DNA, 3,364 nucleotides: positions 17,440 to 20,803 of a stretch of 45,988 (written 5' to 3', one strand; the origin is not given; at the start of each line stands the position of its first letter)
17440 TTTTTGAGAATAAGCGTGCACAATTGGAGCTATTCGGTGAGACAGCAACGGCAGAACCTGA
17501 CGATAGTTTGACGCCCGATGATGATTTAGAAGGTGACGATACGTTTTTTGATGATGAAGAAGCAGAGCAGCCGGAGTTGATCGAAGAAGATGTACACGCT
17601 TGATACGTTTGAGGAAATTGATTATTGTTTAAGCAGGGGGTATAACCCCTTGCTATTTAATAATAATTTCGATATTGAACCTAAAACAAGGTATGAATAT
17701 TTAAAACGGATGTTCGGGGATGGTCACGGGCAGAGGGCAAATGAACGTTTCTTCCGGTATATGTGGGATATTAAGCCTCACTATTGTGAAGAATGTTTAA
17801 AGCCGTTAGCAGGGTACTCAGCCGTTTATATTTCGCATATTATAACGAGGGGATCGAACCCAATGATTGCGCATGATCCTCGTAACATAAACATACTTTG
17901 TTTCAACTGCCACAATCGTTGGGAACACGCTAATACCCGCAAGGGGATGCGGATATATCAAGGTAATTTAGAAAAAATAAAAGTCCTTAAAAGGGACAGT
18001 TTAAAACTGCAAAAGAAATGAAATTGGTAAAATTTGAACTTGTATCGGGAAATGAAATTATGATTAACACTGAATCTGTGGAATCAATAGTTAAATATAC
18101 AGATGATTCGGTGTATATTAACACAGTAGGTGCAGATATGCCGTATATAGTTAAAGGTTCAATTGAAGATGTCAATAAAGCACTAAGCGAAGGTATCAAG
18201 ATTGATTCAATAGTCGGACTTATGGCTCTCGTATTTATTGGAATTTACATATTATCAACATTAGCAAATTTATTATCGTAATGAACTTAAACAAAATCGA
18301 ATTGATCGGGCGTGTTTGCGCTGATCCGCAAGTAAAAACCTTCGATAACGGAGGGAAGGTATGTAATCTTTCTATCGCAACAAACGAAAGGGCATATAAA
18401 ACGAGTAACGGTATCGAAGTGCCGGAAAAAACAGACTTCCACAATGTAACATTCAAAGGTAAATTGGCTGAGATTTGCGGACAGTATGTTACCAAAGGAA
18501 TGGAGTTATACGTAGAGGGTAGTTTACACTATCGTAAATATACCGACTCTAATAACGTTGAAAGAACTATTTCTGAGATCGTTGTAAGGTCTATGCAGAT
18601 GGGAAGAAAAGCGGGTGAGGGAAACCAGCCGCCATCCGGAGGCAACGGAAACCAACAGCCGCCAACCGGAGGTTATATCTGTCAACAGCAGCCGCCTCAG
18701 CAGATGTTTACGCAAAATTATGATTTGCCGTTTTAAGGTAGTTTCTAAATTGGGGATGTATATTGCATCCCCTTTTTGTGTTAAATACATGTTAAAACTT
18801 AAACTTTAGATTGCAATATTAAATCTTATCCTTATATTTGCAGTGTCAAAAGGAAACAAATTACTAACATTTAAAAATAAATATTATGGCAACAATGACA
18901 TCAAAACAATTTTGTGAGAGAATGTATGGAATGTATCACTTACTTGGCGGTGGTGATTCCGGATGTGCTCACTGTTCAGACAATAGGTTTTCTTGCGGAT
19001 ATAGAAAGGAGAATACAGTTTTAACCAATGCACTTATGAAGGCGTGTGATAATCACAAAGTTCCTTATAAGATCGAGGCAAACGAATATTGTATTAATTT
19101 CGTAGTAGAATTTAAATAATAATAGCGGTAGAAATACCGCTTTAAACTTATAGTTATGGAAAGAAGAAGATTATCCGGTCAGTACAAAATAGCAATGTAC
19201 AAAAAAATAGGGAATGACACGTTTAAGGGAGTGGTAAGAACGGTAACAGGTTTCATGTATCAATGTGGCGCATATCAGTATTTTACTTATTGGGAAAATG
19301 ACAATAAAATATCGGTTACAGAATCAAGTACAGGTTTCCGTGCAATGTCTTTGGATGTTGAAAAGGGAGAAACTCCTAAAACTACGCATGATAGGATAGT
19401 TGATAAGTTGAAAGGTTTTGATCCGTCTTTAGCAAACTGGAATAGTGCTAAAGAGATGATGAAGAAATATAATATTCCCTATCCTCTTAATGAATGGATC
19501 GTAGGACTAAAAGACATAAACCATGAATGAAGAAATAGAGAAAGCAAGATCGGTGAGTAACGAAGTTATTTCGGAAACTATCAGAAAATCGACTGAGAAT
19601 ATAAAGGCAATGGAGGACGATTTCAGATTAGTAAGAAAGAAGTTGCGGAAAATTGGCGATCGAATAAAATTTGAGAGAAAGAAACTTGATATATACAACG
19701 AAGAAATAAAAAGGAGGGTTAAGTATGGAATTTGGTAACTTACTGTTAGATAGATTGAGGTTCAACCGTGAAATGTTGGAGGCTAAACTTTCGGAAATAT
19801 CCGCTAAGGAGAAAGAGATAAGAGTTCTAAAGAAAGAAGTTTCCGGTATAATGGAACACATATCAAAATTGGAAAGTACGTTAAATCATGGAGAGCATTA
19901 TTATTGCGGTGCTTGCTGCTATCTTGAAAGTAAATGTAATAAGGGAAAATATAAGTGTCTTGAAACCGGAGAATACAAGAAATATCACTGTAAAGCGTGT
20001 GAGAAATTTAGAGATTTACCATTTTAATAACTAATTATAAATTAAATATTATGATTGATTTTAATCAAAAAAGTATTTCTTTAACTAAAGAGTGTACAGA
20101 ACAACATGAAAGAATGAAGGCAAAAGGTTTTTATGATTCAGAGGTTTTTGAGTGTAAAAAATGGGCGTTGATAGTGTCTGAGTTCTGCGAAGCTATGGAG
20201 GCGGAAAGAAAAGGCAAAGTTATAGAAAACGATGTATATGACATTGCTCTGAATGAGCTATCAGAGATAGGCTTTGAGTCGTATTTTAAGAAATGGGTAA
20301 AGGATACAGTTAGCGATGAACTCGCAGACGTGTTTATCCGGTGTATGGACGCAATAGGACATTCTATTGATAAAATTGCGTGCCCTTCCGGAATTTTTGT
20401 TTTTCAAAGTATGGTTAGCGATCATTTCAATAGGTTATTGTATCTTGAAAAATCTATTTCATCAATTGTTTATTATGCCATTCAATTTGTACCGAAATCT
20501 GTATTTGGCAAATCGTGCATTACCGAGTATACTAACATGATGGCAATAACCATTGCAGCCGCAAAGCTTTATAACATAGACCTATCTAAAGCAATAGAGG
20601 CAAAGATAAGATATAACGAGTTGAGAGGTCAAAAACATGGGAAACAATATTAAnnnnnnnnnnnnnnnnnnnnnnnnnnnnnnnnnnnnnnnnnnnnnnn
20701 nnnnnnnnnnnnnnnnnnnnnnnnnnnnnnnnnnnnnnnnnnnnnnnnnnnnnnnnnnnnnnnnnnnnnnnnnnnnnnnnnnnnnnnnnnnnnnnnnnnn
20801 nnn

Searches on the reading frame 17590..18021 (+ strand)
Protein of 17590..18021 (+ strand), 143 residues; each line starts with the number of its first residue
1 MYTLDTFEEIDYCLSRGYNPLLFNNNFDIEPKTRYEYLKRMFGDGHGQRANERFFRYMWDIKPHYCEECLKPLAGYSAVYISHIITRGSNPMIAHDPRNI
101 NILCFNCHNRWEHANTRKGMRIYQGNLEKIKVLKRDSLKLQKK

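Call 28: search_protein_families(library=phrogs, proteins=[window:17590-18021:+], max_evalue=0.01)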
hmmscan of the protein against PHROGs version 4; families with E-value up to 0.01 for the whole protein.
window:17590-18021:+ (143 aa): 6 families
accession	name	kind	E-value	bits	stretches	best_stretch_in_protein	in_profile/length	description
phrog_144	-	DNA, RNA and nucleotide metabolism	1.4e-15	58.4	1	7-134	19-157/175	HNH endonuclease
phrog_20279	-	unknown function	4e-09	37.6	1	51-130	72-158/162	-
phrog_5956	-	DNA, RNA and nucleotide metabolism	2.9e-07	31.2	1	63-122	59-118/138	HNH endonuclease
phrog_119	-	DNA, RNA and nucleotide metabolism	4.3e-06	26.8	1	62-121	202-264/443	HNH endonuclease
phrog_589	-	DNA, RNA and nucleotide metabolism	0.00016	22.5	1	66-132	94-159/179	HNH endonuclease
phrog_2323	-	DNA, RNA and nucleotide metabolism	0.0013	19.7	1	65-123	37-95/113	HNH endonuclease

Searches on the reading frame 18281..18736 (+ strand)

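Call 28: search_protein_families(library=phrogs, proteins=[window:18281-18736:+], max_evalue=0.01)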
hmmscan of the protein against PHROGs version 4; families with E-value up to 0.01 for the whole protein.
window:18281-18736:+ (151 aa): 3 families
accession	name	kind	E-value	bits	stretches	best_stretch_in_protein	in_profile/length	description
phrog_44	-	DNA, RNA and nucleotide metabolism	1.6e-41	143.8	1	1-151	85-228/271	single strand DNA binding protein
phrog_25370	-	unknown function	0.00027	21.6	1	3-44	2-42/48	-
phrog_3419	-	DNA, RNA and nucleotide metabolism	0.0031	18.1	0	33-54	217-238/289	rolling circle DNA replication initiation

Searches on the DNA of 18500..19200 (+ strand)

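Call 61: search_dna_similar(query=window:18500-19200:+, collection=phages, mode=near, max_rows=25)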
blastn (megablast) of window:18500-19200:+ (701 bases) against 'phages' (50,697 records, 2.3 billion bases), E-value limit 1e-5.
Records with a match: 24; places in all: 50; records where one place covers at least 80% of the query: 14.
Best place of each record, by identity: 95-99% 6; 90-95% 8; 80-90% 5; 60-80% 5.
By first word of the organism name: Bacteroides 24.
By host as written in the record: Bacteroides fragilis 5; Bacteroides fragilis CSC10 3; Bacteroides fragilis HSP40 (ATCC 51477) 2; Bacteroides fragilis DA766 2; Bacteroides fragilis DA698 2; Bacteroides fragilis DA695 2; Bacteroides fragilis GB124 1; Bacteroides fragilis NCTC 1; and 6 more.
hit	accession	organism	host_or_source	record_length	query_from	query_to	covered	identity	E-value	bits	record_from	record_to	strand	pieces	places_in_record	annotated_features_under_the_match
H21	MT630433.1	Bacteroides phage vB_BfrS_23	Bacteroides fragilis GB124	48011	1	701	100%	98.3%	0e+0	1229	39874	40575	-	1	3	single stranded DNA-binding protein | hypothetical protein (x2)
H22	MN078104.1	Bacteroides phage Barc2635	Bacteroides fragilis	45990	1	699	100%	98.6%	0e+0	1236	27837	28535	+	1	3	ssb: single-stranded DNA-binding protein | hypothetical protein (x2)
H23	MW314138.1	Bacteroides phage vB_BfraS_NCTC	Bacteroides fragilis NCTC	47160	1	699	100%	98.1%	0e+0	1219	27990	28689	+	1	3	single stranded DNA-binding protein | hypothetical protein (x2)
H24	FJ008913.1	Bacteroides phage B40-8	Bacteroides fragilis HSP40 (ATCC 51477)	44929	1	701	98%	96.5%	0e+0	1141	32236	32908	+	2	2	putative single-strand binding protein | hypothetical phage protein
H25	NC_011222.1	Bacteroides phage B40-8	Bacteroides fragilis HSP40 (ATCC 51477)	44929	1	701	98%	96.5%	0e+0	1141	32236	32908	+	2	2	putative single-strand binding protein | hypothetical protein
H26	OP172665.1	Bacteroides phage BF344P1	Bacteroides fragilis BSC344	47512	1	701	100%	94.6%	0e+0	1085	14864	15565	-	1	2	hypothetical protein (x4)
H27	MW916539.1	Bacteroides phage GEC_vB_Bfr_VA7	Bacteroides fragilis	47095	1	699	100%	93.3%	0e+0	1029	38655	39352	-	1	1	putative single stranded DNA-binding protein | hypothetical protein (x2)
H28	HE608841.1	Bacteroides phage B124-14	Bacteroides fragilis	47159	1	699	100%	92.8%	0e+0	1011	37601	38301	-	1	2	putative single-stranded DNA binding protein | hypothetical protein (x2)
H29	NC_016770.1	Bacteroides phage B124-14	Bacteroides fragilis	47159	1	699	100%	92.8%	0e+0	1011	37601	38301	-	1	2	putative single-stranded DNA binding protein | hypothetical protein (x2)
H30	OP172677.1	Bacteroides phage BF702P1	Bacteroides fragilis DA702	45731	1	699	100%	91.4%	0e+0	959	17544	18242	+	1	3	hypothetical protein (x3)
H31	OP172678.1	Bacteroides phage BF766P1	Bacteroides fragilis DA766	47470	1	699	100%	91.3%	0e+0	953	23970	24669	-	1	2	hypothetical protein (x3)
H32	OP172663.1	Bacteroides phage BF10P2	Bacteroides fragilis CSC10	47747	1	699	100%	89.5%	0e+0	876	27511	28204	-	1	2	hypothetical protein (x3)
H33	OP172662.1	Bacteroides phage BF10P1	Bacteroides fragilis CSC10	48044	1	699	100%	88.5%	0e+0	835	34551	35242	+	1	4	hypothetical protein (x3)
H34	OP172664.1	Bacteroides phage BF10P3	Bacteroides fragilis CSC10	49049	1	699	100%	88.5%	0e+0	835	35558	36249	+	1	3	hypothetical protein (x3)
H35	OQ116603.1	Bacteroides phage vB_BfrS_UZM3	Bacteroides fragilis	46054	1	701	68%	92.1%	1e-145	673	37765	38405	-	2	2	single stranded DNA-binding protein | hypothetical protein (x2)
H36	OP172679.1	Bacteroides phage BF766P4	Bacteroides fragilis DA766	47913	1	701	68%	91.4%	1e-140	652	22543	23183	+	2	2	hypothetical protein (x3)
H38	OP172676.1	Bacteroides phage BF698P3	Bacteroides fragilis DA698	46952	281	538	37%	77.8%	3e-32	145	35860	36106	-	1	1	hypothetical protein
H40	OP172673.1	Bacteroides phage BF695P2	Bacteroides fragilis DA695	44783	290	538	36%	77.8%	1e-30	139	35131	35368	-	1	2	hypothetical protein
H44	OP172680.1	Bacteroides phage BK649P1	Bacteroides ovatus BSC649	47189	271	378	15%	82.6%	3e-17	95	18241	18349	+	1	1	none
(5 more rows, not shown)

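Call 63: get_annotated_region(hit=H21, flank=0)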
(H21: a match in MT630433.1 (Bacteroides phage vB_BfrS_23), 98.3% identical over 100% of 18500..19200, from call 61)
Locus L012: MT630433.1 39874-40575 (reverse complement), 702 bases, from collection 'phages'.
description: Bacteroides phage vB_BfrS_23, complete genome.
organism: Bacteroides phage vB_BfrS_23 (NCBI taxid 2733869)
taxonomy: Viruses; Duplodnaviria; Heunggongvirae; Uroviricota; Caudoviricetes
host: Bacteroides fragilis GB124; source: wastewater; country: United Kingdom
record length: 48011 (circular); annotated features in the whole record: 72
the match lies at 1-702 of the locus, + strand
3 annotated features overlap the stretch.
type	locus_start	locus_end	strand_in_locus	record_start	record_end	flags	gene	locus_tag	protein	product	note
CDS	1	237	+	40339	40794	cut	-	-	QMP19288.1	single stranded DNA-binding protein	ORF059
CDS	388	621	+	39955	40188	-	-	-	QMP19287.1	hypothetical protein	ORF058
CDS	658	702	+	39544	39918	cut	-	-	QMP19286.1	hypothetical protein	ORF057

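Call 64: get_annotated_region(hit=H29, flank=0)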
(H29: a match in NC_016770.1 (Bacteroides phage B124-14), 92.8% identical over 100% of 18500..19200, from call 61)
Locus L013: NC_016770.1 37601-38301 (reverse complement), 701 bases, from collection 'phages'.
description: Bacteroides phage B124-14, complete genome.
organism: Bacteroides phage B124-14 (NCBI taxid 1105171)
taxonomy: Viruses; Duplodnaviria; Heunggongvirae; Uroviricota; Caudoviricetes
host: Bacteroides fragilis; source: municipal wastewater; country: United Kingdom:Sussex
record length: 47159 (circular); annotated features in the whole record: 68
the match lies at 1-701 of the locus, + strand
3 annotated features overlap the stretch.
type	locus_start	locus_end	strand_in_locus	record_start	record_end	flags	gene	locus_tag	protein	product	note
CDS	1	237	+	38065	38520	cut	-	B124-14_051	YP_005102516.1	putative single-stranded DNA binding protein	ORF051c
CDS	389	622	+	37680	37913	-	-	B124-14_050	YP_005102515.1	hypothetical protein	ORF050c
CDS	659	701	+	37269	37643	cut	-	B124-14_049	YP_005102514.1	hypothetical protein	ORF049c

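Call 65: get_annotated_region(hit=H30, flank=0)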
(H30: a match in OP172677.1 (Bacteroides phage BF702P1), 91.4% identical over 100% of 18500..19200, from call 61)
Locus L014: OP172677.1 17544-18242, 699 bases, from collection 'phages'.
description: Bacteroides phage BF702P1, complete genome.
organism: Bacteroides phage BF702P1 (NCBI taxid 2968562)
taxonomy: Viruses; Duplodnaviria; Heunggongvirae; Uroviricota; Caudoviricetes
host: Bacteroides fragilis DA702; source: municipal sewage; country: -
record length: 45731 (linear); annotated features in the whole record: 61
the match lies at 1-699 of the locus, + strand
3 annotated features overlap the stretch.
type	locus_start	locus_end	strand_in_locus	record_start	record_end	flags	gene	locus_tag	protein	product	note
CDS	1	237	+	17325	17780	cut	-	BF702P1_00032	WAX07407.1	hypothetical protein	-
CDS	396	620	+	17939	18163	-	-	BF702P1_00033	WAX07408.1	hypothetical protein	-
CDS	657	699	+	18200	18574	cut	-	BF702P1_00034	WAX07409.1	hypothetical protein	-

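Call 66: get_annotated_region(hit=H35, flank=0)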
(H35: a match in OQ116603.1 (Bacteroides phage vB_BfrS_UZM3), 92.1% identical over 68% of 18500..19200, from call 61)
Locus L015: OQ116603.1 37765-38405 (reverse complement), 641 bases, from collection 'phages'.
description: Bacteroides phage vB_BfrS_UZM3, complete genome.
organism: Bacteroides phage vB_BfrS_UZM3 (NCBI taxid 3017780)
taxonomy: Viruses; Duplodnaviria; Heunggongvirae; Uroviricota; Caudoviricetes
host: Bacteroides fragilis; source: -; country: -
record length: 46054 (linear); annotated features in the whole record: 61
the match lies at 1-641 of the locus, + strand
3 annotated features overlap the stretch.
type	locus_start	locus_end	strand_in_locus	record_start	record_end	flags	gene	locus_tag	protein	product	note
CDS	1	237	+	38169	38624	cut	-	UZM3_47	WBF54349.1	single stranded DNA-binding protein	-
CDS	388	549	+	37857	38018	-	-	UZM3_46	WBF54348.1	hypothetical protein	-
CDS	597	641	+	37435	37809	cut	-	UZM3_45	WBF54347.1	hypothetical protein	-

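Call 67: get_annotated_region(hit=H36, flank=0)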
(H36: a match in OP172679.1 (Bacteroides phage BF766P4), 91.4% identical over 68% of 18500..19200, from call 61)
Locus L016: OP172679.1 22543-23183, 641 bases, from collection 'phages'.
description: Bacteroides phage BF766P4, complete genome.
organism: Bacteroides phage BF766P4 (NCBI taxid 2968561)
taxonomy: Viruses; Duplodnaviria; Heunggongvirae; Uroviricota; Caudoviricetes
host: Bacteroides fragilis DA766; source: municipal sewage; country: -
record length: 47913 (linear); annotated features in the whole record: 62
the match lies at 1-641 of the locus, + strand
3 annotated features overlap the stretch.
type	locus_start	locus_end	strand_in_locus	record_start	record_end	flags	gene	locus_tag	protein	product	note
CDS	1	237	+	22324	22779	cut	-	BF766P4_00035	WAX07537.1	hypothetical protein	-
CDS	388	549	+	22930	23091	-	-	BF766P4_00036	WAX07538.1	hypothetical protein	-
CDS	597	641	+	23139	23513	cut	-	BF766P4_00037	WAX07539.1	hypothetical protein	-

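Call 68: get_annotated_region(hit=H27, flank=0)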
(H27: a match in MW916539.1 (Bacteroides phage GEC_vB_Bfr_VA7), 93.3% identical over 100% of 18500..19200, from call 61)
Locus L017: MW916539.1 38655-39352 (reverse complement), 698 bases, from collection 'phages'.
description: Bacteroides phage GEC_vB_Bfr_VA7, complete genome.
organism: Bacteroides phage GEC_vB_Bfr_VA7 (NCBI taxid 2829146)
taxonomy: Viruses; Duplodnaviria; Heunggongvirae; Uroviricota; Caudoviricetes
host: Bacteroides fragilis; source: wastewater; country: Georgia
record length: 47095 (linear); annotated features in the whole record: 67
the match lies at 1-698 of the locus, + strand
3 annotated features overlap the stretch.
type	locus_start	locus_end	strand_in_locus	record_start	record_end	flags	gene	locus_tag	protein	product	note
CDS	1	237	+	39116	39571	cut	-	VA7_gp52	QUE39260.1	putative single stranded DNA-binding protein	-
CDS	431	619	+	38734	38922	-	-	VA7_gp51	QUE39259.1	hypothetical protein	-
CDS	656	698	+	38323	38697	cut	-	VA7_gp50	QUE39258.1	hypothetical protein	-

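Call 69: get_annotated_region(hit=H38, flank=300)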
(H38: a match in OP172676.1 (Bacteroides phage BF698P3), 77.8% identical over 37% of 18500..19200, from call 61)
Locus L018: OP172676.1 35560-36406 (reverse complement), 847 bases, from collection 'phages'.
description: Bacteroides phage BF698P3, complete genome.
organism: Bacteroides phage BF698P3 (NCBI taxid 2968559)
taxonomy: Viruses; Duplodnaviria; Heunggongvirae; Uroviricota; Caudoviricetes
host: Bacteroides fragilis DA698; source: municipal sewage; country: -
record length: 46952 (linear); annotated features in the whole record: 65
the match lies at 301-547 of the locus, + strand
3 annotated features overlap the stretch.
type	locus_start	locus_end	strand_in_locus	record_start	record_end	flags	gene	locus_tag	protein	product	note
CDS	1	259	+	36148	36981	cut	-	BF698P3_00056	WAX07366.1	hypothetical protein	-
CDS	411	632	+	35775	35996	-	-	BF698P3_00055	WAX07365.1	hypothetical protein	-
CDS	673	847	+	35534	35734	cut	-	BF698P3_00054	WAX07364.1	hypothetical protein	-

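Call 70: get_annotated_region(hit=H40, flank=300)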
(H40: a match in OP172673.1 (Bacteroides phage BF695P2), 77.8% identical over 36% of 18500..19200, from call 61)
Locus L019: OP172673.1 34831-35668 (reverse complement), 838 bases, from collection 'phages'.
description: Bacteroides phage BF695P2, partial genome.
organism: Bacteroides phage BF695P2 (NCBI taxid 2968556)
taxonomy: Viruses; Duplodnaviria; Heunggongvirae; Uroviricota; Caudoviricetes
host: Bacteroides fragilis DA695; source: municipal sewage; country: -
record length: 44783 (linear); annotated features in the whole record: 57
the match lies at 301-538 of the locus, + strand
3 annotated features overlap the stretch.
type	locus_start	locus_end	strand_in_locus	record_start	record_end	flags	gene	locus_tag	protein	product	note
CDS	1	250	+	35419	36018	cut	-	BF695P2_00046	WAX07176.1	hypothetical protein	-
CDS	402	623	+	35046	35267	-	-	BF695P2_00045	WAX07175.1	hypothetical protein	-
CDS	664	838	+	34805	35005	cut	-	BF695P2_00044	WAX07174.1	hypothetical protein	-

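Call 83: get_annotated_region(hit=H44, flank=2500)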
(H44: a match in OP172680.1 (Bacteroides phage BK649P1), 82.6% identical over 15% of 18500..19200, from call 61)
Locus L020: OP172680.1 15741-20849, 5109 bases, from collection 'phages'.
description: Bacteroides phage BK649P1, complete genome.
organism: Bacteroides phage BK649P1 (NCBI taxid 2968576)
taxonomy: Viruses; Duplodnaviria; Heunggongvirae; Uroviricota; Caudoviricetes
host: Bacteroides ovatus BSC649; source: municipal sewage; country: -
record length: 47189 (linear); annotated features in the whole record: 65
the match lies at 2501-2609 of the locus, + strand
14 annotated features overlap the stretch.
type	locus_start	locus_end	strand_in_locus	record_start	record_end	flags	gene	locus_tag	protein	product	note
CDS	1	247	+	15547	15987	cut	-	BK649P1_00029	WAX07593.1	hypothetical protein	-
CDS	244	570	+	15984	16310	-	-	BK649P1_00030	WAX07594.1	hypothetical protein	-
CDS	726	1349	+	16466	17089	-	-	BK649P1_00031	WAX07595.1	hypothetical protein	-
CDS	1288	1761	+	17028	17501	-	-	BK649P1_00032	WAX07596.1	hypothetical protein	-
CDS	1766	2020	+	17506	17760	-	-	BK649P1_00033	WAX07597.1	hypothetical protein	-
CDS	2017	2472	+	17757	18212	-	-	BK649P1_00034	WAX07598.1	hypothetical protein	-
CDS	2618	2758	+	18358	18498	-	-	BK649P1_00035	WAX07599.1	hypothetical protein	-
CDS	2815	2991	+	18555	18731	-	-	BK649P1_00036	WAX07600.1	hypothetical protein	-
CDS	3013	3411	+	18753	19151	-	-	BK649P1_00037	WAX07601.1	hypothetical protein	-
CDS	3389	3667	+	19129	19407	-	-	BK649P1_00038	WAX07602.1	hypothetical protein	-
CDS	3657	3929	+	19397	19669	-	-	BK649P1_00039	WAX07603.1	hypothetical protein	-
CDS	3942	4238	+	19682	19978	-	-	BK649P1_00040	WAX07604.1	hypothetical protein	-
CDS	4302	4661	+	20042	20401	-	-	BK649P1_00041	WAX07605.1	hypothetical protein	-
CDS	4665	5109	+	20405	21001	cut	-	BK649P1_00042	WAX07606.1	hypothetical protein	-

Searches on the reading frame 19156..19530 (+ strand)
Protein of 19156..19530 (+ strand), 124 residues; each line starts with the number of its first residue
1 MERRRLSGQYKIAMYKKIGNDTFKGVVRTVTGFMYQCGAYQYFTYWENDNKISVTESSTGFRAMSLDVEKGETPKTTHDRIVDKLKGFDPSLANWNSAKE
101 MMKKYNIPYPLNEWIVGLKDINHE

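Call 28: search_protein_families(library=phrogs, proteins=[window:19156-19530:+], max_evalue=0.01)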
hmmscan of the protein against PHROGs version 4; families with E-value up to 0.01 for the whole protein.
window:19156-19530:+ (124 aa): 2 families
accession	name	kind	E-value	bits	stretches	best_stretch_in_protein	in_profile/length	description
phrog_28660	-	unknown function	2.4e-86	287.1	1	1-124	1-124/124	-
phrog_14101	-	transcription regulation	0.0036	18.8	1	39-108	18-83/103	transcriptional regulator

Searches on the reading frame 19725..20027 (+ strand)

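Call 28: search_protein_families(library=phrogs, proteins=[window:19725-20027:+], max_evalue=0.01)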
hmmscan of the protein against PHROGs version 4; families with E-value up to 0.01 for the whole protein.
window:19725-20027:+ (100 aa): 2 families
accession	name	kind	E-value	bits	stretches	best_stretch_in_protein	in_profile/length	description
phrog_30925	-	unknown function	1.7e-63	212.5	1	1-100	1-100/100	-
phrog_6211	-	tail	0.0025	16.7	1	16-56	362-402/1168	minor tail protein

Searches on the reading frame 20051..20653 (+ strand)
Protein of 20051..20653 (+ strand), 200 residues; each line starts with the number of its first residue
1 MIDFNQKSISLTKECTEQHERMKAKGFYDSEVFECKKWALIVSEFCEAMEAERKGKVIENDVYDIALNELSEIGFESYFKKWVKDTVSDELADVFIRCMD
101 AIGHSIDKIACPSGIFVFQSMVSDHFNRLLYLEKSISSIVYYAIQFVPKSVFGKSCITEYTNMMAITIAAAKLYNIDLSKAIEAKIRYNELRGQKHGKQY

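Call 28: search_protein_families(library=phrogs, proteins=[window:20051-20653:+], max_evalue=0.01)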
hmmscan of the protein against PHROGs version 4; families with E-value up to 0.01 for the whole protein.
window:20051-20653:+ (200 aa): 3 families
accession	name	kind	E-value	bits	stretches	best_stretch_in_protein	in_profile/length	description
phrog_9236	-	other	1.8e-63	214.8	1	7-200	2-191/191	pyrophosphatase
phrog_3301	-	other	3.6e-16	60.6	2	13-107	52-144/169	pyrophosphatase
phrog_5658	-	other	1.5e-08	35.3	1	90-192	372-405/421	pyrophosphatase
